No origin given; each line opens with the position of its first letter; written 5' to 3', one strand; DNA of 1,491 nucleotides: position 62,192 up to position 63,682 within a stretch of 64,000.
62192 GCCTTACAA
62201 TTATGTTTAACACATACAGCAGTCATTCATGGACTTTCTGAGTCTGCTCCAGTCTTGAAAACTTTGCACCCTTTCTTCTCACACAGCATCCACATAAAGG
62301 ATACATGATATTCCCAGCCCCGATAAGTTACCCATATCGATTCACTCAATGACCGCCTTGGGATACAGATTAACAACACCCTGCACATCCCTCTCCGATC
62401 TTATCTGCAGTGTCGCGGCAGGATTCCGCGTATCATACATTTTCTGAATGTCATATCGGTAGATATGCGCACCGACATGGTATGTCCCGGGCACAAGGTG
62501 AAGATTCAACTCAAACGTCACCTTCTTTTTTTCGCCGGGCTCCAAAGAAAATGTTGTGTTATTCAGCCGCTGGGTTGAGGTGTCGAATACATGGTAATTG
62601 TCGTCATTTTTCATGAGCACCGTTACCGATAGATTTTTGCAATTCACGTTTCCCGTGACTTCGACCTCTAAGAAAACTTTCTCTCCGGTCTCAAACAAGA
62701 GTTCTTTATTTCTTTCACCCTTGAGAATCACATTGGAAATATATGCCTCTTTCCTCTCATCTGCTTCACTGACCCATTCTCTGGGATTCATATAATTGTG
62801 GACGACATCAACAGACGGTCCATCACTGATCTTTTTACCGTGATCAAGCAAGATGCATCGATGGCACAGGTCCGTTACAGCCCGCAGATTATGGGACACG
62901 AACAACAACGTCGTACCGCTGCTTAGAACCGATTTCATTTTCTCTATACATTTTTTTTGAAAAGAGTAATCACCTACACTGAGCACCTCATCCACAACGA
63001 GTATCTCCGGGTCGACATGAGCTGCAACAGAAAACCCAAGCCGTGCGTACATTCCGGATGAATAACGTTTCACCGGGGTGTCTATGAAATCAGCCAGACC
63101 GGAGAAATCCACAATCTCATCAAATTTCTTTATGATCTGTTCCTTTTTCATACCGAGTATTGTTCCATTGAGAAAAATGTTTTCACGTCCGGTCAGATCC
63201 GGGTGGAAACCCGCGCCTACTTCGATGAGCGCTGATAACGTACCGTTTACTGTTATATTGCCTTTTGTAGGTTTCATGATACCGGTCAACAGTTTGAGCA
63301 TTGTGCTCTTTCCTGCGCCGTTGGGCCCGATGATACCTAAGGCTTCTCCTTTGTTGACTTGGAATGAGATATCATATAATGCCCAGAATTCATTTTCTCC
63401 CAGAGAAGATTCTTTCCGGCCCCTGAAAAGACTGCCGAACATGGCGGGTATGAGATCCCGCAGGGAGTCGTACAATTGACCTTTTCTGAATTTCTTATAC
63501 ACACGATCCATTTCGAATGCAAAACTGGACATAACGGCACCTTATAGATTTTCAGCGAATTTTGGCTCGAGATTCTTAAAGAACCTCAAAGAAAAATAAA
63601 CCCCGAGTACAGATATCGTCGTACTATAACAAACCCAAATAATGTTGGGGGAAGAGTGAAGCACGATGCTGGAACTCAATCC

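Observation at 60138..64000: Wzt with C-terminal binding domain next to an O-methyltransferase and an LpxL-like acyltransferase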

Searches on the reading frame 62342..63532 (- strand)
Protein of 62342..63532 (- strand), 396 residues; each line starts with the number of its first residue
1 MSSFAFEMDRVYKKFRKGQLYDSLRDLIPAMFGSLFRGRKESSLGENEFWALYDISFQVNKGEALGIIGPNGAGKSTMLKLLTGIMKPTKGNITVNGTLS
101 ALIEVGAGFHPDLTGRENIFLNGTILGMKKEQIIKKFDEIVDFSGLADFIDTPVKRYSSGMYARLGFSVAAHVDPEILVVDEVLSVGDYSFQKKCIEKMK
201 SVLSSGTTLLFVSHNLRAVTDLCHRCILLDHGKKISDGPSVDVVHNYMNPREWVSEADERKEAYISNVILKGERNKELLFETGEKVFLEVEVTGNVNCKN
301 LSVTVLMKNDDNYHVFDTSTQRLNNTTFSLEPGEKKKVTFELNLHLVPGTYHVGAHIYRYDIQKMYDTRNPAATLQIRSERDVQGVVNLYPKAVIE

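Call 4: search_protein_families(library=pfam, proteins=[window:62342-63532:-], max_evalue=0.01)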
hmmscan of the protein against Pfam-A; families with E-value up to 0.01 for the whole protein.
window:62342-63532:- (396 aa): 5 families
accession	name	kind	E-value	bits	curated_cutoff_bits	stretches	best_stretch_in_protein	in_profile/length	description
PF00005.33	ABC_tran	-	5.2e-21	76.1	25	1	53-183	2-135/137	ABC transporter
PF14524.12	Wzt_C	-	2.4e-18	66.9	30.4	1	259-389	6-143/143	Wzt C-terminal domain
PF13555.12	AAA_29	-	0.00055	20.1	27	1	56-96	16-55/61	P-loop containing region of AAA domain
PF13304.12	AAA_21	-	0.0025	18.3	27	0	66-84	3-21/304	AAA domain, putative AbiEii toxin, Type IV TA system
PF13175.12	AAA_15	-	0.005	16.9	32.1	1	67-221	28-92/374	AAA ATPase domain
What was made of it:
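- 62342..63532 (-): wzt, ABC ATPase. Nucleotide-binding domain is residues 1-250. Wzt_C carbohydrate-binding domain is residues 251-396 (nt 62345-62782). ABC_tran 76 bits and Wzt_C 66.9 bits against a cut-off of 30.4 (call 4).
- Checked: wzt: 62342-63532, 396 aa. ABC_tran scores 76 bits and Wzt_C scores 66.9 bits against a cut-off of 30.4, at residues 259-389 (call 4).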

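Call 7: find_encoding_contigs(protein=window:62342-63532:-, flank=10000, max_places=6)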
Protein window:62342-63532:- (396 aa): 1 contig read that carries it; 1 place shown.
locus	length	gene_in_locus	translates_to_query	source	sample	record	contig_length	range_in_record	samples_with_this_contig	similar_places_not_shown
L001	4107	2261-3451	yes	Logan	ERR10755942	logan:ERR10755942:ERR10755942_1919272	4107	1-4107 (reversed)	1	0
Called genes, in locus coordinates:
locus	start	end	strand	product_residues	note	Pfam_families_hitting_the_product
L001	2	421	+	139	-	?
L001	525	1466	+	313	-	PF01063:Aminotran_4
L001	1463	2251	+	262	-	PF01061:ABC2_membrane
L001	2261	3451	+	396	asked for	PF00005:ABC_tran, PF14524:Wzt_C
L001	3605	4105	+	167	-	?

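Call 8: search_protein_families(library=ncbifam, proteins=[window:62342-63532:-, L001:525-1466:+], max_evalue=0.001)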
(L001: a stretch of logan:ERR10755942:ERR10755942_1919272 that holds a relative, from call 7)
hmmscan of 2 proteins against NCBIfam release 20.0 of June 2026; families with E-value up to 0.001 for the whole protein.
window:62342-63532:- (396 aa): 182 families (the best 25 are shown)
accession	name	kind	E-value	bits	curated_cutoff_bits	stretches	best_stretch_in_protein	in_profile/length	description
NF010065.0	PRK13545.1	equivalog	7.4e-61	206.4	538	1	45-249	34-236/549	teichoic acids export protein ATP-binding subunit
NF010066.0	PRK13546.1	equivalog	2.7e-54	184.3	320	1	46-248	34-235/264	teichoic acids export ABC transporter ATP-binding subunit TagH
NF050108.1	galactan_ABC_ATP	equivalog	7.5e-52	175.9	400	1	51-249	44-242/244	galactan export ABC transporter ATP-binding subunit Wzt/RfbE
TIGR01188.1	drrA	subfamily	1.2e-36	126.5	312.45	1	47-242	4-210/302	daunorubicin resistance ABC transporter, ATP-binding protein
NF010060.0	PRK13537.1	equivalog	5.8e-32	110.8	521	1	53-244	32-234/314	nodulation factor ABC transporter ATP-binding protein NodI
NF010059.0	PRK13536.1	equivalog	1.5e-31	109.4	549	1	53-245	60-263/342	nodulation factor ABC transporter ATP-binding protein NodI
TIGR01288.1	nodI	equivalog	4.6e-31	108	424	1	53-241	21-220/303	nodulation factor ABC transporter ATP-binding protein NodI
TIGR04521.1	ECF_ATPase_2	equivalog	5.3e-27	94.6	330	2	47-98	16-67/279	energy-coupling factor transporter ATPase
TIGR03522.1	GldA_ABC_ATP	equivalog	1.4e-25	90.4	402.6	1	51-239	17-215/301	gliding motility-associated ABC transporter ATP-binding subunit GldA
TIGR03740.1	galliderm_ABC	subfamily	1.8e-25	89.9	309.75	1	51-233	15-201/223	lantibiotic protection ABC transporter ATP-binding subunit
TIGR04520.1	ECF_ATPase_1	equivalog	6.4e-25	88.1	315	2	47-99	13-65/269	energy-coupling factor transporter ATPase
TIGR02769.1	nickel_nikE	equivalog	7e-25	88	332.55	2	134-237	127-232/265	nickel import ATP-binding protein NikE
TIGR03375.1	type_I_sec_LssB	subfamily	1e-24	86.9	693.1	2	49-100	480-531/696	type I secretion system permease/ATPase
TIGR02673.1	FtsE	equivalog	2e-24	86.5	264.85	2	47-98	13-64/214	cell division ATP-binding protein FtsE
NF007739.0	PRK10419.1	subfamily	4.1e-24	85.6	354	2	126-237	120-233/268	nickel ABC transporter ATP-binding protein NikE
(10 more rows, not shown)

L001:525-1466:+ (313 aa): 19 families
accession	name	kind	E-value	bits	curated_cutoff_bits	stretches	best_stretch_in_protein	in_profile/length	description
NF005146.0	PRK06606.1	equivalog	1.1e-58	198.6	279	1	6-292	5-297/307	branched-chain amino acid transaminase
TIGR01122.1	ilvE_I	equivalog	9.5e-51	172.7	245.55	1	11-289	1-286/298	branched-chain-amino-acid transaminase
NF005726.0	PRK07544.1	equivalog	5.6e-36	124.2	396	1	8-270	11-272/295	branched-chain amino acid aminotransferase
NF006185.0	PRK08320.1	subfamily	9.5e-35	120.2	363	1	8-274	3-268/292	branched-chain amino acid aminotransferase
NF009126.0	PRK12479.1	equivalog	1.6e-32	112.8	518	1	8-274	4-269/299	branched-chain-amino-acid transaminase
NF009896.0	PRK13356.1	equivalog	1.7e-28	99.5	262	1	5-285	5-281/287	branched-chain amino acid aminotransferase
NF005209.0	PRK06680.1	subfamily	1.4e-17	63.6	320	1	8-282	3-272/286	D-amino-acid transaminase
TIGR01121.1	D_amino_aminoT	equivalog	1.1e-16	60.8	277.45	1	56-270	42-256/276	D-amino-acid transaminase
NF009897.0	PRK13357.1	equivalog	2.1e-16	59.7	307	1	24-265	57-315/358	branched-chain amino acid aminotransferase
TIGR01123.1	ilvE_II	equivalog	3.4e-16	59.1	250.05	1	23-265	13-271/313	branched-chain-amino-acid transaminase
NF005800.0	PRK07650.1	equivalog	5.3e-12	45.6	308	1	174-275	162-263/290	aminodeoxychorismate lyase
NF005888.0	PRK07849.1-3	equivalog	4.3e-11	42.3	273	1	22-271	27-276/298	aminodeoxychorismate lyase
TIGR03461.1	pabC_Proteo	equivalog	5e-11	42.3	176.85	1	166-272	147-253/262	aminodeoxychorismate lyase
NF005886.0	PRK07849.1-1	equivalog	2.3e-10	40.2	253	1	21-271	25-274/291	aminodeoxychorismate lyase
NF006734.0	PRK09266.1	subfamily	1.2e-09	37.8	202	1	59-282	47-261/270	hypothetical protein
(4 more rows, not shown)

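Call 10: search_solved_structures(query=window:62342-63532:-, max_evalue=0.001, show_alignments=0)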
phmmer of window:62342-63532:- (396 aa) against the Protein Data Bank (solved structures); distinct sequences matched with E-value up to 0.001: 521 (the best 60 are shown).
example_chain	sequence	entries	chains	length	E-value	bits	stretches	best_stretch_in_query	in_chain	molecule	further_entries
8dku_A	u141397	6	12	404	7e-67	229.3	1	47-358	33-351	ABC transporter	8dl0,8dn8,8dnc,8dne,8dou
7k2t_A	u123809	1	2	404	1.8e-66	228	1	47-358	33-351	ABC transporter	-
6amx_A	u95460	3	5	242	4.8e-61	210.1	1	47-247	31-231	ABC transporter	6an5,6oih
6m96_A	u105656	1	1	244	1.2e-60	208.8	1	47-247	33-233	ABC transporter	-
6jbh_A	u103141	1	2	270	3.9e-55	190.7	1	46-271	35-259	TarH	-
7dd0_A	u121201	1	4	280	1.4e-53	185.5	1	46-265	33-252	Teichoic acids export ATP-binding protein TagH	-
9cfl_B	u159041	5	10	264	5.1e-46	160.7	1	47-247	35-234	Teichoic acids export ATP-binding protein TagH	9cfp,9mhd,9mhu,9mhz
9qhw_C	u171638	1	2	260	2.8e-45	158.3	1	37-248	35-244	ABC transporter ATP-binding protein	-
9qfx_C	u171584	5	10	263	2.8e-45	158.2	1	37-248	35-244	ABC transporter ATP-binding protein | Probable o-antigen/lipopolysaccharide transport ATP-binding protein ABC transporter RfbE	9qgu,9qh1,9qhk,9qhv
9qhx_C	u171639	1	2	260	7.2e-45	156.9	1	37-248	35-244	ABC transporter ATP-binding protein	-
9qhj_C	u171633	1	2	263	7.3e-45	156.9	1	37-248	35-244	Probable o-antigen/lipopolysaccharide transport ATP-binding protein ABC transporter RfbE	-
8tsi_A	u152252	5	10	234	1e-29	107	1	53-233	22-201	ABC transporter ATP-binding protein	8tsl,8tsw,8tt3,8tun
8tsh_A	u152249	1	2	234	2.6e-29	105.7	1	53-233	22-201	ABC transporter ATP-binding protein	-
7lkp_A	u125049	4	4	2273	2.7e-25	92.5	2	58-231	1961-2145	Retinal-specific phospholipid-transporting ATPase ABCA4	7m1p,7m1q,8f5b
7e7i_A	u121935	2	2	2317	2.8e-25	92.4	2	58-231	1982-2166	Retinal-specific phospholipid-transporting ATPase ABCA4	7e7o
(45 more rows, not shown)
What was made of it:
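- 62342..63532 (-): The best PDB match is full-length A. aeolicus Wzt, 8dku, at 7e-67 (call 10).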

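Call 31: find_homologous_proteins(query=window:62342-63532:-, max_evalue=1e-10)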
Query window:62342-63532:- (396 aa): 8000 proteins with E <= 1e-10 among 8000 candidates; the best 120 are listed.
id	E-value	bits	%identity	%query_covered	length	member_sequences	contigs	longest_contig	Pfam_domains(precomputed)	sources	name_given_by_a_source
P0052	5.3e-221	751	84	100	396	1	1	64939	PF14524.13,PF00005.34,PF13175.13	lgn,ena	-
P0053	6.8e-221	751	86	98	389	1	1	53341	PF14524.13,PF00005.34,PF13175.13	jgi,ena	-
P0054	1.1e-216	737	84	98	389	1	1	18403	PF14524.13,PF00005.34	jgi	-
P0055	2.9e-210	716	80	100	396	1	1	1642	PF14524.13,PF00005.34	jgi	jgi:lipopolysaccharide transport system ATP-binding protein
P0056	8.3e-205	698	78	100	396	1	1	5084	PF14524.13,PF00005.34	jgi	jgi:lipopolysaccharide transport system ATP-binding protein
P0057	1.3e-204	698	78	100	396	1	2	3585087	PF14524.13,PF00005.34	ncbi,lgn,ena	-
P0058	2.8e-204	696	78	100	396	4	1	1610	PF14524.13,PF00005.34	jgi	jgi:lipopolysaccharide transport system ATP-binding protein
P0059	8.5e-203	692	77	100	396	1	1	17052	PF14524.13,PF00005.34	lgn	-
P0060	1.9e-202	690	76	100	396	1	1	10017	PF14524.13,PF00005.34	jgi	jgi:lipopolysaccharide transport system ATP-binding protein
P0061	8.2e-201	685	76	100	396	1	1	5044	PF14524.13,PF00005.34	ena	-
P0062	4.4e-199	679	77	100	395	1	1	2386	PF14524.13,PF00005.34,PF13175.13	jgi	jgi:lipopolysaccharide transport system ATP-binding protein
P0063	1.7e-197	674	73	100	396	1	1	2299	PF14524.13,PF00005.34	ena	-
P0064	5.4e-194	663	73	100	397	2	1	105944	PF14524.13,PF00005.34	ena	-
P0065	7.0e-194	662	76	98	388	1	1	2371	PF14524.13,PF00005.34,PF13175.13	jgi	-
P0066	6.5e-192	656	73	100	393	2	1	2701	PF14524.13,PF00005.34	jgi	jgi:lipopolysaccharide transport system ATP-binding protein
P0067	1.7e-190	651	72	100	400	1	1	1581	PF14524.13,PF00005.34,PF13555.13,PF13304.13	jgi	jgi:lipopolysaccharide transport system ATP-binding protein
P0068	2.4e-189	647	72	100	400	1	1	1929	PF14524.13,PF00005.34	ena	-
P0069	1.1e-187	642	71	100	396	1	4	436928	PF14524.13,PF00005.34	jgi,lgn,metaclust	metaclust:\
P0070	5.2e-186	636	72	100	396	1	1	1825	PF14524.13,PF00005.34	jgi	jgi:lipopolysaccharide transport system ATP-binding protein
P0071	2.2e-181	621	68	100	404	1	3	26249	PF14524.13,PF00005.34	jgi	jgi:ABC-type polysaccharide/polyol phosphate transport system ATPase subunit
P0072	4.2e-180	617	69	100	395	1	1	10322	PF14524.13,PF00005.34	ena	-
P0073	2.9e-179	614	69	100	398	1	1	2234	PF14524.13,PF00005.34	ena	-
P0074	1.2e-177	609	68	100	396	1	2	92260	PF14524.13,PF00005.34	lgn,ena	-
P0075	6.6e-175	600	68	100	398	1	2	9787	PF14524.13,PF00005.34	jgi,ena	jgi:lipopolysaccharide transport system ATP-binding protein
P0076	1.4e-170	586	65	100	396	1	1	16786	PF14524.13,PF00005.34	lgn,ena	-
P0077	2.1e-168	578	66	99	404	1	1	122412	PF14524.13,PF00005.34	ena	-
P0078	2.6e-168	578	64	100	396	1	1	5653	PF14524.13,PF00005.34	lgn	-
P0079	3.2e-168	578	66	100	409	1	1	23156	PF14524.13,PF00005.34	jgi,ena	jgi:lipopolysaccharide transport system ATP-binding protein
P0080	1.4e-166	572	63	100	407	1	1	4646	PF14524.13,PF00005.34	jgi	jgi:lipopolysaccharide transport system ATP-binding protein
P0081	1.9e-165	569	62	100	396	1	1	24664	PF14524.13,PF00005.34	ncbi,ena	-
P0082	4.7e-165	567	63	99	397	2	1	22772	PF14524.13,PF00005.34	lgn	-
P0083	2.8e-164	565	68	93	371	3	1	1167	PF14524.13,PF00005.34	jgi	jgi:lipopolysaccharide transport system ATP-binding protein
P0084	3.0e-164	565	62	100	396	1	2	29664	PF14524.13,PF00005.34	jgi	jgi:lipopolysaccharide transport system ATP-binding protein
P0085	5.4e-164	564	62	100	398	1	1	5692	PF14524.13,PF00005.34,PF13175.13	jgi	jgi:lipopolysaccharide transport system ATP-binding protein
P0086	2.6e-163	562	63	100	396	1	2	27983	PF14524.13,PF00005.34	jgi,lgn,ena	jgi:lipopolysaccharide transport system ATP-binding protein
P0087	2.8e-163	562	63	100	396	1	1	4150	PF14524.13,PF00005.34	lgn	-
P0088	5.4e-163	561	64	100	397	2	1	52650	PF14524.13,PF00005.34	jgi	jgi:lipopolysaccharide transport system ATP-binding protein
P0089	5.3e-162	557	61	100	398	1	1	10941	PF14524.13,PF00005.34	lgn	-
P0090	4.1e-161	554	63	97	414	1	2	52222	PF14524.13,PF00005.34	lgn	-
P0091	5.4e-161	554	62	100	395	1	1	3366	PF14524.13,PF00005.34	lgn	-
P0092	7.1e-161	554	63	99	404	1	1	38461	PF14524.13,PF00005.34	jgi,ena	jgi:lipopolysaccharide transport system ATP-binding protein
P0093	7.3e-161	554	63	100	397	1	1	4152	PF14524.13,PF00005.34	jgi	jgi:lipopolysaccharide transport system ATP-binding protein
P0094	1.3e-160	553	62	99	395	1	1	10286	PF14524.13,PF00005.34,PF13175.13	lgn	-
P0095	2.3e-160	552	62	100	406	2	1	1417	PF14524.13,PF00005.34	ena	-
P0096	1.7e-159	549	61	100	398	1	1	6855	PF14524.13,PF00005.34,PF13175.13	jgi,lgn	jgi:lipopolysaccharide transport system ATP-binding protein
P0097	4.6e-159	548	60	100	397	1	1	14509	PF14524.13,PF00005.34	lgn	-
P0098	8.0e-159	547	63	98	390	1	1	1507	PF14524.13,PF00005.34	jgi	jgi:lipopolysaccharide transport system ATP-binding protein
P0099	2.0e-158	546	62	99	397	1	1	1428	PF14524.13,PF00005.34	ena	-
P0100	4.0e-158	545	60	100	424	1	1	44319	PF14524.13,PF00005.34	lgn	-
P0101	1.5e-157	543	61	99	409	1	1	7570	PF14524.13,PF00005.34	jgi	jgi:lipopolysaccharide transport system ATP-binding protein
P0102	3.3e-157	542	60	100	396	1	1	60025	PF14524.13,PF00005.34,PF13304.13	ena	-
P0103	3.5e-157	541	60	99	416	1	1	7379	PF14524.13,PF00005.34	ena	-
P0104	7.2e-157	540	62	99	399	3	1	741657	PF14524.13,PF00005.34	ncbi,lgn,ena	-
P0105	7.7e-157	540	62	100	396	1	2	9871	PF14524.13,PF00005.34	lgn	-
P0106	1.6e-156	539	61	100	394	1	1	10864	PF14524.13,PF00005.34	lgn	-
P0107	3.3e-156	538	59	100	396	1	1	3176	PF14524.13,PF00005.34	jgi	jgi:lipopolysaccharide transport system ATP-binding protein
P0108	4.2e-156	538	60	100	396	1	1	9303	PF14524.13,PF00005.34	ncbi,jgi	jgi:lipopolysaccharide transport system ATP-binding protein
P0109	1.3e-155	536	59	99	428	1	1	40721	PF14524.13,PF00005.34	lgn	-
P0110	1.6e-155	536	59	100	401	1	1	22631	PF14524.13,PF00005.34,PF13555.13,PF13304.13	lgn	-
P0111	5.6e-155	534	60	99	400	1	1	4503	PF14524.13,PF00005.34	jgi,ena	-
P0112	6.5e-155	534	59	100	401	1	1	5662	PF14524.13,PF00005.34,PF13555.13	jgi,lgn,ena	-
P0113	2.0e-154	532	60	99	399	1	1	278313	PF14524.13,PF00005.34,PF13304.13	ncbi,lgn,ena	-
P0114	3.5e-154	532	61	100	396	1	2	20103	PF14524.13,PF00005.34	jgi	jgi:ABC-type polysaccharide/polyol phosphate transport system ATPase subunit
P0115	5.0e-154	531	61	99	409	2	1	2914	PF14524.13,PF00005.34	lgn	-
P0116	1.3e-153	530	59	100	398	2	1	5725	PF14524.13,PF00005.34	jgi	jgi:lipopolysaccharide transport system ATP-binding protein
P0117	3.9e-153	528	60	100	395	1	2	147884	PF14524.13,PF00005.34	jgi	jgi:lipopolysaccharide transport system ATP-binding protein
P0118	1.4e-152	526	63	97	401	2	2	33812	PF14524.13,PF00005.34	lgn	-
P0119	1.4e-152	526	60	99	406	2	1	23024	PF14524.13,PF00005.34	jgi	-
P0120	1.6e-152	526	59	99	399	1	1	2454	PF14524.13,PF00005.34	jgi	jgi:lipopolysaccharide transport system ATP-binding protein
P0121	1.7e-152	526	61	100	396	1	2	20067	PF14524.13,PF00005.34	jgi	jgi:lipopolysaccharide transport system ATP-binding protein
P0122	2.1e-152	526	58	99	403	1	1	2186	PF14524.13,PF00005.34,PF13304.13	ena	-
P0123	2.4e-152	525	61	99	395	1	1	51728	PF14524.13,PF00005.34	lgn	-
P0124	2.9e-152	525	60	100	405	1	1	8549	PF14524.13,PF00005.34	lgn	-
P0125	4.6e-152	525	58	100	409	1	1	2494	PF14524.13,PF00005.34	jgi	jgi:homopolymeric O-antigen transport system ATP-binding protein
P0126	9.0e-152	524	59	100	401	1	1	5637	PF14524.13,PF00005.34,PF13304.13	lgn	-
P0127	1.1e-151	523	61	97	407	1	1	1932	PF14524.13,PF00005.34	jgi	jgi:lipopolysaccharide transport system ATP-binding protein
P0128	1.2e-151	523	60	99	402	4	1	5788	PF14524.13,PF00005.34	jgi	-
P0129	1.3e-151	523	59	100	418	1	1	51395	PF14524.13,PF00005.34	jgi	jgi:lipopolysaccharide transport system ATP-binding protein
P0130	2.1e-151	522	58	100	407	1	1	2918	PF14524.13,PF00005.34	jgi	jgi:ABC-type polysaccharide/polyol phosphate transport system ATPase subunit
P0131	3.9e-151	522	59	99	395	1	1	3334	PF14524.13,PF00005.34,PF13304.13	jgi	jgi:ABC-type polysaccharide/polyol phosphate transport system ATPase subunit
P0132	4.3e-151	521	57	99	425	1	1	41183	PF14524.13,PF00005.34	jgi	jgi:ABC-type polysaccharide/polyol phosphate transport system ATPase subunit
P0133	6.6e-151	521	60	98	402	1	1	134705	PF14524.13,PF00005.34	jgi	jgi:lipopolysaccharide transport system ATP-binding protein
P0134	9.5e-151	520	58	99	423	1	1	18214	PF14524.13,PF00005.34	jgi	jgi:lipopolysaccharide transport system ATP-binding protein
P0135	1.1e-150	520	59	99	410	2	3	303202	PF14524.13,PF00005.34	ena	-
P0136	1.2e-150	520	61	99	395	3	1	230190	PF14524.13,PF00005.34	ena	-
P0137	1.4e-150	520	56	100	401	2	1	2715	PF14524.13,PF00005.34,PF13304.13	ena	-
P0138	1.5e-150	520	58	99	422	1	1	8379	PF14524.13,PF00005.34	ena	-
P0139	1.6e-150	520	59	98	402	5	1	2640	PF14524.13,PF00005.34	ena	-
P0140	1.9e-150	519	60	99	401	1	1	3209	PF14524.13,PF00005.34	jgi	jgi:lipopolysaccharide transport system ATP-binding protein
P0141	1.9e-150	519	60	99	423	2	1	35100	PF14524.13,PF00005.34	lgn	-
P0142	2.2e-150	519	58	99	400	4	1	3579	PF14524.13,PF00005.34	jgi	jgi:ABC-type polysaccharide/polyol phosphate transport system ATPase subunit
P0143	3.0e-150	519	59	100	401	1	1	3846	PF14524.13,PF00005.34,PF13304.13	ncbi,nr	ncbi:MAG: ABC transporter ATP-binding protein [Candidatus Methanoperedens sp.]|nr:ABC transporter AT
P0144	3.2e-150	519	59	98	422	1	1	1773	PF14524.13,PF00005.34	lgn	-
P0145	4.0e-150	518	58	99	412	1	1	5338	PF14524.13,PF00005.34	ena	-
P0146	4.6e-150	518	60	100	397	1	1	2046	PF14524.13,PF00005.34,PF13304.13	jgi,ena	-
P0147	5.0e-150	518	59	99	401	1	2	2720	PF14524.13,PF00005.34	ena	-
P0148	5.3e-150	518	57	99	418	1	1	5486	PF14524.13,PF00005.34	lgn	-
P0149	6.0e-150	518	60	100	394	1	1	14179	PF14524.13,PF00005.34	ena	-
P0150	7.5e-150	517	58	99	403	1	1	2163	PF14524.13,PF00005.34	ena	-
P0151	8.4e-150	517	59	100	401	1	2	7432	PF14524.13,PF00005.34,PF13304.13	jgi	jgi:lipopolysaccharide transport system ATP-binding protein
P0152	8.5e-150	517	60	98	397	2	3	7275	PF14524.13,PF00005.34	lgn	-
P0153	1.4e-149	516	59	99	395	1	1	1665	PF14524.13,PF00005.34,PF13555.13,PF13304.13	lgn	-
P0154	2.2e-149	516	58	100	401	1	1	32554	PF14524.13,PF00005.34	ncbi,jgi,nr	ncbi:MAG: ABC transporter ATP-binding protein [Deltaproteobacteria bacterium]|nr:MAG: ABC transporte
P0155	2.2e-149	516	59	99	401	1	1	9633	PF14524.13,PF00005.34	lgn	-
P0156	2.4e-149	516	57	99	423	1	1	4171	PF14524.13,PF00005.34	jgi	-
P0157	2.7e-149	515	57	100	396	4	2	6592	PF14524.13,PF00005.34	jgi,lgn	-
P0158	3.1e-149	515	60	99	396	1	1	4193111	PF14524.13,PF00005.34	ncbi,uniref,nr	ncbi:ABC transporter ATP-binding protein [Geotalea uraniireducens]|uniref:ABC transporter ATP-bindin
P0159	4.1e-149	515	59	99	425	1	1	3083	PF14524.13,PF00005.34,PF13304.13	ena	-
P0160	5.2e-149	515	61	99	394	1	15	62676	PF14524.13,PF00005.34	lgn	-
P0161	6.5e-149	514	58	99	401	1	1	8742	PF14524.13,PF00005.34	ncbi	-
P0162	6.8e-149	514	58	99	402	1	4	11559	PF14524.13,PF00005.34,PF13304.13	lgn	-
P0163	8.3e-149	514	58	100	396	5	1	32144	PF14524.13,PF00005.34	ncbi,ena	-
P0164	9.4e-149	514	59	98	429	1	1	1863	PF14524.13,PF00005.34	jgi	jgi:lipopolysaccharide transport system ATP-binding protein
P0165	1.1e-148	514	59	99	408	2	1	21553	PF14524.13,PF00005.34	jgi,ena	-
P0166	1.1e-148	514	60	97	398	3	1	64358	PF14524.13,PF00005.34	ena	-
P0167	1.1e-148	513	60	98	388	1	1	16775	PF14524.13,PF00005.34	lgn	-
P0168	1.2e-148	513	57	98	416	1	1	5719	PF14524.13,PF00005.34,PF13304.13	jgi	jgi:homopolymeric O-antigen transport system ATP-binding protein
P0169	1.3e-148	513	59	98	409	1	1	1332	PF14524.13,PF00005.34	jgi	jgi:ABC-type polysaccharide/polyol phosphate transport system ATPase subunit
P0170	1.3e-148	513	58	100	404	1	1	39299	PF14524.13,PF00005.34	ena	-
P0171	2.2e-148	512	59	100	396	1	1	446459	PF14524.13,PF00005.34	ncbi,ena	-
